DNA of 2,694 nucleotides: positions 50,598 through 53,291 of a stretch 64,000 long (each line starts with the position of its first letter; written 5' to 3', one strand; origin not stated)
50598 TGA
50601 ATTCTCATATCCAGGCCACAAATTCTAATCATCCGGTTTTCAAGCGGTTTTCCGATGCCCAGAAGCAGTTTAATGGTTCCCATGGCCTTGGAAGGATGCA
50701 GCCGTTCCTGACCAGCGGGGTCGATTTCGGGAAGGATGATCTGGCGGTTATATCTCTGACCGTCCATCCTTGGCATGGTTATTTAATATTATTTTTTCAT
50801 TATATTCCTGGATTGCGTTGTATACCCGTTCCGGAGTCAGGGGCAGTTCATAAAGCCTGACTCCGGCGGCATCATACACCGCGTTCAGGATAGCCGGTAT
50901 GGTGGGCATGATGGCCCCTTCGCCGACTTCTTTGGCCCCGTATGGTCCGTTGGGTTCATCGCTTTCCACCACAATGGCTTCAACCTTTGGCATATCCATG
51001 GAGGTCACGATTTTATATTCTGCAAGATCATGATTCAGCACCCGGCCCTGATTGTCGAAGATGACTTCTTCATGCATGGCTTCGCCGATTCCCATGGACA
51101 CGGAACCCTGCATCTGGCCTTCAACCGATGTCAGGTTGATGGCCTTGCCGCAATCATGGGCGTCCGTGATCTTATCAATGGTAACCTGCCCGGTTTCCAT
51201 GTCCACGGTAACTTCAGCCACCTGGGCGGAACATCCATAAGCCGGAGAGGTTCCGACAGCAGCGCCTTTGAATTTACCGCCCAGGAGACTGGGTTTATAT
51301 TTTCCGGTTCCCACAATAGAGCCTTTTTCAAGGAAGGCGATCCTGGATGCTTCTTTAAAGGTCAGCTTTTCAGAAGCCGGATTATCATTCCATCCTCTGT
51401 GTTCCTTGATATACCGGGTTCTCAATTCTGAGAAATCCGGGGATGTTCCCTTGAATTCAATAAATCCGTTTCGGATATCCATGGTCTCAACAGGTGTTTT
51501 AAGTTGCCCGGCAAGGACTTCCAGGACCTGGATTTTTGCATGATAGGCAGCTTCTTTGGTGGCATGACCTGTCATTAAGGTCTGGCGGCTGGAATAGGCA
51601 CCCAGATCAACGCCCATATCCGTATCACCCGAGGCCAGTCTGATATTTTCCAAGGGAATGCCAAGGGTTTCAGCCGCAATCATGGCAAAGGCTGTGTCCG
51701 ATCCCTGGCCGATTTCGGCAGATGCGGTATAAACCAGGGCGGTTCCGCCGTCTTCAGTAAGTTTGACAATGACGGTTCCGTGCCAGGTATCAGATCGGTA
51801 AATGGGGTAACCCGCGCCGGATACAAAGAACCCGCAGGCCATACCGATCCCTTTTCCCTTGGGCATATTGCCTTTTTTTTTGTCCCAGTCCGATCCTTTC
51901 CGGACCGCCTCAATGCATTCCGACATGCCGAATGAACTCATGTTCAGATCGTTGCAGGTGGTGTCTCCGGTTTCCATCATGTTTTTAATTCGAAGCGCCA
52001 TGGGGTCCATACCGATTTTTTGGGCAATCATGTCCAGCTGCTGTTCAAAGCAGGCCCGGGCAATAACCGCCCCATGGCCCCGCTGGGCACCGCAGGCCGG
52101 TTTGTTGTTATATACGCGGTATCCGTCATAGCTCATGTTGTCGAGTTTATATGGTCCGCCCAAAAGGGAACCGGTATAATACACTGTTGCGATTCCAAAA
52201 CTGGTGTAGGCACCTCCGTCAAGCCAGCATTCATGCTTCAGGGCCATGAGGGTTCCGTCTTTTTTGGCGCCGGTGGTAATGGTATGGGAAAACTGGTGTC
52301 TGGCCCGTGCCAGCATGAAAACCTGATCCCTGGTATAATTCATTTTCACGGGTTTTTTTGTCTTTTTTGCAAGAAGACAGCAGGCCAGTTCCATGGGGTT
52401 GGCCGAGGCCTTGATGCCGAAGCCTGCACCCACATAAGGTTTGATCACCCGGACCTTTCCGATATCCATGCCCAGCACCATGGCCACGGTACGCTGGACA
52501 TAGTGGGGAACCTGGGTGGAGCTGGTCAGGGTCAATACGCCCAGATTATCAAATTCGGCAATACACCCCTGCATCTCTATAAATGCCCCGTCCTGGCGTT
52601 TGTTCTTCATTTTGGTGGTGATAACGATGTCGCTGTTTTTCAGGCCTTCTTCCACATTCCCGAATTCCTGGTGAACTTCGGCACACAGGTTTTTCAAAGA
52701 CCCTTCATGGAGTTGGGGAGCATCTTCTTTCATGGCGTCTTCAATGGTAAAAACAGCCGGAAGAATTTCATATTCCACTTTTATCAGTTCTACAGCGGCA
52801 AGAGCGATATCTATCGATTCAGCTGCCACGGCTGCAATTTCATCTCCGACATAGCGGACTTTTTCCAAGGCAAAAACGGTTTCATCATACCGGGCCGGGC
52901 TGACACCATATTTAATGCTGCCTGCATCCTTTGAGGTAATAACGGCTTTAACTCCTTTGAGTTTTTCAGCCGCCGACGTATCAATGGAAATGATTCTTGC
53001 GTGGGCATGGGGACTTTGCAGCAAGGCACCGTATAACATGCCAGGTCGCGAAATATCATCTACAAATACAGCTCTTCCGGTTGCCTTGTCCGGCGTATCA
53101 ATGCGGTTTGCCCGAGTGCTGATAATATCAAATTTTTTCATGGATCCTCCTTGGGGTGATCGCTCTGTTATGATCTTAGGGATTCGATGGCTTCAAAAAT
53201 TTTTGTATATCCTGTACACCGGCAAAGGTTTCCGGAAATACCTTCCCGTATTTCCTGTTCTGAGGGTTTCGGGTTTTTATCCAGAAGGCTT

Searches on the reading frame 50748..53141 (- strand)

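Call 88: search_protein_families(library=pfam, proteins=[window:50748-53141:-], max_evalue=0.00001)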
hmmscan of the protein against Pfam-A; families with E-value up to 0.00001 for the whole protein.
window:50748-53141:- (797 aa): 3 families
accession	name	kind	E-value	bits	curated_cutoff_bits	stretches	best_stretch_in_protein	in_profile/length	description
PF02738.23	MoCoBD_1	-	2.4e-76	256.5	27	1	145-388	2-244/244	Molybdopterin cofactor-binding domain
PF20256.3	MoCoBD_2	-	2.6e-66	224.5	27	1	415-718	4-283/283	Molybdopterin cofactor-binding domain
PF01315.27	Ald_Xan_dh_C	-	7.6e-33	113.6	31.3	1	21-127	1-109/110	Aldehyde oxidase and xanthine dehydrogenase, a/b hammerhead domain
